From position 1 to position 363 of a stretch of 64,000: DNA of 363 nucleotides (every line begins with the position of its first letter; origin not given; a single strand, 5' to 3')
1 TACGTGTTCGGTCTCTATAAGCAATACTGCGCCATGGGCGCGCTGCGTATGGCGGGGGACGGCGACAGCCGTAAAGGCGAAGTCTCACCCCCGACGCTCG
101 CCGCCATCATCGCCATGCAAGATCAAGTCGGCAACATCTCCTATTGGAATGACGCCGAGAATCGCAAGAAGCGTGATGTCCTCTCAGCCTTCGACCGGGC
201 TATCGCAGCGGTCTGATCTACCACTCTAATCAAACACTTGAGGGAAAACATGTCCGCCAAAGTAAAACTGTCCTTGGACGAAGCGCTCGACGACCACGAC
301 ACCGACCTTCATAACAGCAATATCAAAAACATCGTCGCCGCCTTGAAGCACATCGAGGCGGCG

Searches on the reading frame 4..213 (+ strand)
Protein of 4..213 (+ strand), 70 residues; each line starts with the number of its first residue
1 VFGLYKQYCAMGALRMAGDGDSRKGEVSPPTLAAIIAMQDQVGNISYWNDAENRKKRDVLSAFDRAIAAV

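Call 36: search_protein_families(library=pfam, alignment_id=A1, max_evalue=0.001)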
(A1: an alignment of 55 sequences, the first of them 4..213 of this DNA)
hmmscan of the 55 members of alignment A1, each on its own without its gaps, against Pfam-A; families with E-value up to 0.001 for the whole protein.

A. member 1, window:4-213:+ (70 aa): 1 family
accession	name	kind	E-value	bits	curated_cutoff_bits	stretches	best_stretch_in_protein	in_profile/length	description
PF19698.5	DUF6197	-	1.4e-10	41.9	24.6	1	7-68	38-110/111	Family of unknown function (DUF6197)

B. families by the number of members that match (of 55 scanned): 27 families (the first 25 are shown)
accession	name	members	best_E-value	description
PF19698.5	DUF6197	2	1.1e-17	Family of unknown function (DUF6197)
PF00453.23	Ribosomal_L20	1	9e-42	Ribosomal protein L20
PF01632.24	Ribosomal_L35p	1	2.5e-19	Ribosomal protein L35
PF07536.20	HWE_HK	1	2e-18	HWE histidine kinase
PF13426.13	PAS_9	1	1.2e-15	PAS domain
PF12961.13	DUF3850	1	6.3e-15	Domain of unknown function (DUF3850)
PF13384.12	HTH_23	1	8.9e-10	Homeodomain-like domain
PF08447.18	PAS_3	1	1.4e-09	PAS fold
PF01981.21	PTH2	1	1.8e-09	Peptidyl-tRNA hydrolase PTH2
PF00596.27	Aldolase_II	1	1.2e-08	Class II Aldolase and Adducin N-terminal domain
PF08281.18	Sigma70_r4_2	1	4.3e-08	Sigma-70, region 4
PF13518.12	HTH_28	1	1.1e-06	Helix-turn-helix domain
PF13542.12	HTH_Tnp_ISL3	1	1.7e-06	Helix-turn-helix domain of transposase family ISL3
PF02796.21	HTH_7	1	1.8e-06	Helix-turn-helix domain of resolvase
PF08279.18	HTH_11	1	3.3e-06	HTH domain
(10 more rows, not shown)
